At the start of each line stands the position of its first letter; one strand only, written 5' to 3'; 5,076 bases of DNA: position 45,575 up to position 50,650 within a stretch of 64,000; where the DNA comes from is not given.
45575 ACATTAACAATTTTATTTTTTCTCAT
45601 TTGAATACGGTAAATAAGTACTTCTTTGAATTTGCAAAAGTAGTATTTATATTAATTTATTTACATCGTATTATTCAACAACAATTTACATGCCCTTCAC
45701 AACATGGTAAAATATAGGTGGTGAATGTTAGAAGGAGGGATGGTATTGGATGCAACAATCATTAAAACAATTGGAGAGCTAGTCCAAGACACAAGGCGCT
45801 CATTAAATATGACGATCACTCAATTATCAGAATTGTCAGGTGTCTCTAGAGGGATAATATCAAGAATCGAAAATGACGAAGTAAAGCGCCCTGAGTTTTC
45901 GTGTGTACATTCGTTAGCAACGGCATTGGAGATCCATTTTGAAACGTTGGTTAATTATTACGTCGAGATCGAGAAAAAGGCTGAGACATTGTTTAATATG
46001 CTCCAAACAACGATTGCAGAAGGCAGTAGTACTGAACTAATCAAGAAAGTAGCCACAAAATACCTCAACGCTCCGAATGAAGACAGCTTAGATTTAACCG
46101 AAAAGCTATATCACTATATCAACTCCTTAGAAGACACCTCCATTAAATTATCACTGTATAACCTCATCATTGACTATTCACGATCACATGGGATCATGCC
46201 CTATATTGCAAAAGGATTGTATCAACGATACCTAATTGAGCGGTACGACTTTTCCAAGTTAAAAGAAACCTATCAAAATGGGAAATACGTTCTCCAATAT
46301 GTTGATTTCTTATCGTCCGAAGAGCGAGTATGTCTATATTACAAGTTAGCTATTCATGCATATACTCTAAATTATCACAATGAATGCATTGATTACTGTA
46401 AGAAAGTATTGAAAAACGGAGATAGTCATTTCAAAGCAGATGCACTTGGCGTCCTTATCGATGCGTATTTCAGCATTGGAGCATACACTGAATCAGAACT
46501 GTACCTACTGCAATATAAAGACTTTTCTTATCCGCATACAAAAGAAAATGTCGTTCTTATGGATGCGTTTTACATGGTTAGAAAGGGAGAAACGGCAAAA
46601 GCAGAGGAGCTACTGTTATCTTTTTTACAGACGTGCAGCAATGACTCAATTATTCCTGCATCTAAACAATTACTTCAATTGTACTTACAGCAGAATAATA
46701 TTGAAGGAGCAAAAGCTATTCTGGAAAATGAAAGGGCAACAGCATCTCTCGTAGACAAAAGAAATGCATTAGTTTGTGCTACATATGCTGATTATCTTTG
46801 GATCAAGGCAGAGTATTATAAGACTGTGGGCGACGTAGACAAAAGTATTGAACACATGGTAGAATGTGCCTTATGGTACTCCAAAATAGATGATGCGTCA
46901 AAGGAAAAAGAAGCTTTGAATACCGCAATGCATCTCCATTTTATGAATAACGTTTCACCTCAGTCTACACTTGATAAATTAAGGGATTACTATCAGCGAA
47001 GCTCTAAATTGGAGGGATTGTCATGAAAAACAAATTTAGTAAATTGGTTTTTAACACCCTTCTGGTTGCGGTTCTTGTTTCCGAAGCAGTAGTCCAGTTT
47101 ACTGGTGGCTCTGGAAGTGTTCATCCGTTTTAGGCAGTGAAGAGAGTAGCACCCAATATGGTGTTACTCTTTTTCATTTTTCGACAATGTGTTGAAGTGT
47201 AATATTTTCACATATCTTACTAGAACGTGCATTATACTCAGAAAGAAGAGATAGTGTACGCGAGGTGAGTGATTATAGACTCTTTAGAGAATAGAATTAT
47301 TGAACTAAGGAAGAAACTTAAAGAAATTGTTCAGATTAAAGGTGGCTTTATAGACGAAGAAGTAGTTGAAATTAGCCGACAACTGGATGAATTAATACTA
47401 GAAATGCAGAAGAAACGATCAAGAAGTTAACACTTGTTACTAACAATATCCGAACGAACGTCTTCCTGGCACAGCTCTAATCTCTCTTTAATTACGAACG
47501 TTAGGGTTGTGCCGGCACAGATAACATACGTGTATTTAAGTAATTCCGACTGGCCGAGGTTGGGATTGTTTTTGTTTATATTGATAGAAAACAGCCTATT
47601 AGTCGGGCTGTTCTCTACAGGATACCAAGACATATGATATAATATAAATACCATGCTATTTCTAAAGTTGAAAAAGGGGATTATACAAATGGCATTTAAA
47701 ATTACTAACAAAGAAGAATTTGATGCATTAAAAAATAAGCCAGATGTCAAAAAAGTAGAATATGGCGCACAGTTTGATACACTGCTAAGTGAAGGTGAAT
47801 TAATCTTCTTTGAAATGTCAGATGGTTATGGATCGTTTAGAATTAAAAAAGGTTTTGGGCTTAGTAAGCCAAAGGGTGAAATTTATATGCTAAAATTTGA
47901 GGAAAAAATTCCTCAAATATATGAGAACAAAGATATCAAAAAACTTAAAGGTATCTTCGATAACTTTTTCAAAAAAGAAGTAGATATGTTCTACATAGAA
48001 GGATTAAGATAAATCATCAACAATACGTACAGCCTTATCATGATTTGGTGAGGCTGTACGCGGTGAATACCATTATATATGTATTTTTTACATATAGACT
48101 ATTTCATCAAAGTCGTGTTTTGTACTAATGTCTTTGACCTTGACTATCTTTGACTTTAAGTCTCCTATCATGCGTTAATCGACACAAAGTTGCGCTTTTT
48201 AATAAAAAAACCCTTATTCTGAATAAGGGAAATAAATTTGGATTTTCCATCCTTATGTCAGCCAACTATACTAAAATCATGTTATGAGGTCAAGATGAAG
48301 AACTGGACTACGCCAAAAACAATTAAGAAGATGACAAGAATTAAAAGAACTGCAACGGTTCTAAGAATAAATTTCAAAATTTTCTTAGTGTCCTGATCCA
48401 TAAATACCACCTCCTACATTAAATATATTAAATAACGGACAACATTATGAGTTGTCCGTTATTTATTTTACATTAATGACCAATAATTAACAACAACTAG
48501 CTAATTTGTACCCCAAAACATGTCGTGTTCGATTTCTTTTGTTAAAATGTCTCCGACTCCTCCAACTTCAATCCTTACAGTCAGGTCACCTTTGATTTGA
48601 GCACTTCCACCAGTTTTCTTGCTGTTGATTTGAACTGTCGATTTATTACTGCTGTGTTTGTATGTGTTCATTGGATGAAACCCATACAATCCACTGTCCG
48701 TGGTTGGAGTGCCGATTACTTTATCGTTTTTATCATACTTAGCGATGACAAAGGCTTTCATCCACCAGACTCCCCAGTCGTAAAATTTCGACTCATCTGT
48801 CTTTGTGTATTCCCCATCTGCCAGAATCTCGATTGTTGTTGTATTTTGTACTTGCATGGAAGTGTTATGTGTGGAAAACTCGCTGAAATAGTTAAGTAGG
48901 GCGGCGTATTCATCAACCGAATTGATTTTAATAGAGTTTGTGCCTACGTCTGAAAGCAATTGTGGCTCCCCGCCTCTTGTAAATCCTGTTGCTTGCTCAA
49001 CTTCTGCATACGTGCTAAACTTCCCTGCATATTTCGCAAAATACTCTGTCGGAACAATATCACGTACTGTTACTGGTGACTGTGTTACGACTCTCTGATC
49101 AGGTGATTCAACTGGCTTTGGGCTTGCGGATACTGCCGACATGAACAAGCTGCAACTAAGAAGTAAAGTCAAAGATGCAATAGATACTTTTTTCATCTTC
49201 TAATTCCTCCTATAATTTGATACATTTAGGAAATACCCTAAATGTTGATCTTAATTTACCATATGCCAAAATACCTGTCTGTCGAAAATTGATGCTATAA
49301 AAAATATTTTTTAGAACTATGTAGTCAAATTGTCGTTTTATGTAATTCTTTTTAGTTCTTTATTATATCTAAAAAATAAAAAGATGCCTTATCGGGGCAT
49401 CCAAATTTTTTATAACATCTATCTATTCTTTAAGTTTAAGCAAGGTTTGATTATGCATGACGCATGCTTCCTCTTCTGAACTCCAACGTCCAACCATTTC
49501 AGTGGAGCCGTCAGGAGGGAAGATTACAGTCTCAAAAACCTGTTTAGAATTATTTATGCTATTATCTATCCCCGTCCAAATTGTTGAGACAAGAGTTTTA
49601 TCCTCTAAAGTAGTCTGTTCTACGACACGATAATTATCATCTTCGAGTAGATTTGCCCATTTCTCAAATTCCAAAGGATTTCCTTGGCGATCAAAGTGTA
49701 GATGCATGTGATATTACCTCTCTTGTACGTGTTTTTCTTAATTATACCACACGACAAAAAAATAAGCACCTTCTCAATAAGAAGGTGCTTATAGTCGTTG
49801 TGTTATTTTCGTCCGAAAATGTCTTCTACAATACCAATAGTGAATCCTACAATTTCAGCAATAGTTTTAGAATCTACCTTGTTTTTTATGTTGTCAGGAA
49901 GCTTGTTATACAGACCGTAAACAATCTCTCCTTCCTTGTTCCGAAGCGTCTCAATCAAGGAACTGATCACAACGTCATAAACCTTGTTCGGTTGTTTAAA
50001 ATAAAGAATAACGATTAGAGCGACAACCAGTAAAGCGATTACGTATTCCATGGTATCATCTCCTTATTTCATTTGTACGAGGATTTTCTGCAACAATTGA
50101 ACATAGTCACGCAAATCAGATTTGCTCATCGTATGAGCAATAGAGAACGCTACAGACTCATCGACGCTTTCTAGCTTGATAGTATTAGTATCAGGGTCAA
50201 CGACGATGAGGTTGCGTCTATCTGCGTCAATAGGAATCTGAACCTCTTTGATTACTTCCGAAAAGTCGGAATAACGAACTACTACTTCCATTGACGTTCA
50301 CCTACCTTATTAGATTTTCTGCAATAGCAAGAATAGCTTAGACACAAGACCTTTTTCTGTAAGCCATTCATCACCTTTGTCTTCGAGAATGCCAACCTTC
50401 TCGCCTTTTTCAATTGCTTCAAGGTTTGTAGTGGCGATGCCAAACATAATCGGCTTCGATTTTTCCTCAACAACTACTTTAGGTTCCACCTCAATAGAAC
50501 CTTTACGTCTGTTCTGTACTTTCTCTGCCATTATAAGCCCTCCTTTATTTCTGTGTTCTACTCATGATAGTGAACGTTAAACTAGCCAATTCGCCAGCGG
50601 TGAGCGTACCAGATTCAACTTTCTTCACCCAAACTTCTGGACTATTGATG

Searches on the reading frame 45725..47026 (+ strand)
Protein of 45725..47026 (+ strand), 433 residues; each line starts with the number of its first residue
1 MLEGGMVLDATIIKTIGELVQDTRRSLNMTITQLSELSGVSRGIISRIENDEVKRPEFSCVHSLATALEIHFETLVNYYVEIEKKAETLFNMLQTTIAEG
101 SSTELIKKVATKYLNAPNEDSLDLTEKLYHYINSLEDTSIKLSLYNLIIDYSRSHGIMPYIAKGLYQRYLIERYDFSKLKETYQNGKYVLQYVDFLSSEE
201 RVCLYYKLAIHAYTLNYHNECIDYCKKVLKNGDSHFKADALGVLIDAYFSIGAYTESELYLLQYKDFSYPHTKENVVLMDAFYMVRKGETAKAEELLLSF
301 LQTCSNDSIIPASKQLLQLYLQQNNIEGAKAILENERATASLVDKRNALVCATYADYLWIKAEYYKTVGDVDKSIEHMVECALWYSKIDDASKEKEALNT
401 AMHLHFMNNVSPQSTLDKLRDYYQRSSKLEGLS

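Call 21: search_protein_families(library=pfam, proteins=[window:45725-47026:+], max_evalue=0.01)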
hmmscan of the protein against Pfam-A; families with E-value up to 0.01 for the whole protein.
window:45725-47026:+ (433 aa): 5 families
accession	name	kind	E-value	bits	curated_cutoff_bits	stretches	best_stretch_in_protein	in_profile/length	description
PF13443.12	HTH_26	-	4.1e-07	30.6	22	1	28-78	10-60/63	Cro/C1-type HTH DNA-binding domain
PF01381.28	HTH_3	-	1e-06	29.1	23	1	23-73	4-53/55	Helix-turn-helix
PF13560.12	HTH_31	-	2.5e-05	24.9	27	1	17-69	3-55/64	Helix-turn-helix domain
PF12844.13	HTH_19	-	9.7e-05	22.6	30.2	1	17-71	1-54/64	Helix-turn-helix domain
PF13428.12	TPR_14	-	0.0052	17.8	23.5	0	314-335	5-26/44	Tetratricopeptide repeat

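Call 36: search_protein_families(library=phrogs, proteins=[window:45725-47026:+], max_evalue=1)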
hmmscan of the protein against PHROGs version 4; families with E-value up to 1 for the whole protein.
window:45725-47026:+ (433 aa): 13 families
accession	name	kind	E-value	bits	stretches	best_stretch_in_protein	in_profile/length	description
phrog_32768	-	unknown function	1.6e-69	235.8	1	14-400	8-394/446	-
phrog_5823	-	transcription regulation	1.1e-08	35.7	1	14-77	5-68/404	transcriptional regulator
phrog_2439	-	transcription regulation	2e-07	31.2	1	13-132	5-112/367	transcriptional regulator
phrog_1373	-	transcription regulation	7.1e-07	30.3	1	13-92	63-139/166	transcriptional regulator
phrog_8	-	transcription regulation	3.4e-06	27.8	1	12-101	159-235/346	transcriptional regulator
phrog_7241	-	transcription regulation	0.00064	20.8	1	18-76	64-121/122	transcriptional regulator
phrog_6223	-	transcription regulation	0.0029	18.6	1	28-64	17-53/73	transcriptional repressor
phrog_4268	-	transcription regulation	0.012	16.8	1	31-73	49-90/96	transcriptional repressor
phrog_7126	-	DNA, RNA and nucleotide metabolism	0.013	16.5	1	28-75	30-77/120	HTH DNA binding protein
phrog_18104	-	transcription regulation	0.035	15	1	32-69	17-53/57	transcriptional regulator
phrog_35195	-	unknown function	0.089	13.4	1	16-71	3-58/159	-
phrog_2328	-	transcription regulation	0.18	12.6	1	16-75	16-74/128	transcriptional repressor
phrog_4779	-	transcription regulation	0.19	13.3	1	21-86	8-71/98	transcriptional regulator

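Call 100: search_protein_families(library=padloc, proteins=[window:45725-47026:+], max_evalue=0.1)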
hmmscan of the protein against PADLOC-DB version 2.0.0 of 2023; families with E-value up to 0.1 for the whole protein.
window:45725-47026:+ (433 aa): 14 families
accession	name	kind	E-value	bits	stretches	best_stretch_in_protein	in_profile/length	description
PDLC02926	HTH_VI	-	3.6e-09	34.8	1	16-96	2-83/92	-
PDLC04142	capH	-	8.7e-07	28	1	12-95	3-74/103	capH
PDLC03954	RmrA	-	1.3e-06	25.7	1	18-94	13-88/380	-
PDLC03944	RmrA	-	7.2e-06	23.3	1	17-99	8-89/384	-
PDLC03947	RmrA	-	2.4e-05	21.3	1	14-107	10-102/383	-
PDLC03951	RmrA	-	6.9e-05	20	1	20-126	13-111/400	-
PDLC03949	RmrA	-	0.0008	16.4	1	24-98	11-84/363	-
PDLC03952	RmrA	-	0.0012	15.8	1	16-71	23-77/395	-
PDLC04775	PDC-M69A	-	0.0018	16.8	1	11-96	3-85/113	-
PDLC03946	RmrA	-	0.0039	14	1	24-75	11-61/357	-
PDLC03671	Control_protein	-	0.011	13.9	1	15-70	14-68/84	control protein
PDLC03953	RmrA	-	0.021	12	1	15-70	5-59/373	-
PDLC04133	mad1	-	0.023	13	1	28-49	5-26/60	mads_1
PDLC05019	PDC-S44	-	0.032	11.5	1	309-373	178-242/259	-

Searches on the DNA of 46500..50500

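Call 4: search_rna_families(source=window, start=46500, end=50500, threshold=evalue, max_evalue=5)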
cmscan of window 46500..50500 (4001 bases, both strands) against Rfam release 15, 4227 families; matches with E-value up to 5: 6.
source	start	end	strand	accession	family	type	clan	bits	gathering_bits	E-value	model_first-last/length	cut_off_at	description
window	48380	48470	+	RF02074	STnc240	Gene; sRNA;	-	26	55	0.92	1-77/77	no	Enterobacterial sRNA STnc240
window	47581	47688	-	RF02449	ncr1015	Gene; sRNA;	-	24.3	60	2.8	1-121/121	no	Bacillus sRNA ncr1015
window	49747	49801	-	RF01413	miR-430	Gene; miRNA;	CL00096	23.3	47.3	0.53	1-70/70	no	miR-430 microRNA precursor family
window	49194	49267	-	RF02934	caiA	Gene; sRNA;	-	21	55.5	3.7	1-78/78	no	caiA RNA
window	47896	47969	+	RF02273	FsrA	Gene;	-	18.5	80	1.7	1-83/83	no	FsrA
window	47138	47176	+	RF03588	mir-2319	Gene; miRNA;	-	18.4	89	4.4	1-71/71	no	mir-2319 microRNA precursor family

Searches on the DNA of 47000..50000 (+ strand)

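Call 3: search_dna_similar(query=window:47000-50000:+, collection=phages, mode=near, max_rows=25)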
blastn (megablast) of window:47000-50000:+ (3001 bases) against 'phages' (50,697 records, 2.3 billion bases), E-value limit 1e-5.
No match.

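Call 22: search_dna_similar(query=window:48100-49300:-, collection=phages, mode=distant, max_rows=15, max_evalue=0.01)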
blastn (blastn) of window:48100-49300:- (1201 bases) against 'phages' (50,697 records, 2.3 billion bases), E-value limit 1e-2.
No match.

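Call 94: search_dna_similar(query=window:47000-50000:+, collection=plasmids, mode=near, max_rows=10)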
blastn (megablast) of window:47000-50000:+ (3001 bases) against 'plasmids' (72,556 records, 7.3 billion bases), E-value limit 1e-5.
Records with a match: 1; places in all: 1; records where one place covers at least 80% of the query: 0.
Best place of each record, by identity: 80-90% 1.
By first word of the organism name: Paenibacillus 1.
By predicted mobility (MOB-suite, as given by PLSDB): non-mobilizable 1.
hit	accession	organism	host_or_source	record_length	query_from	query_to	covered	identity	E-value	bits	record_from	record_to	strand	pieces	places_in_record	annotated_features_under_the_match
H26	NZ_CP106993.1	Paenibacillus thiaminolyticus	mixed culture,sour bamboo shoots sample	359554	2120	2230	4%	84.7%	4e-21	111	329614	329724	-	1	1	hypothetical protein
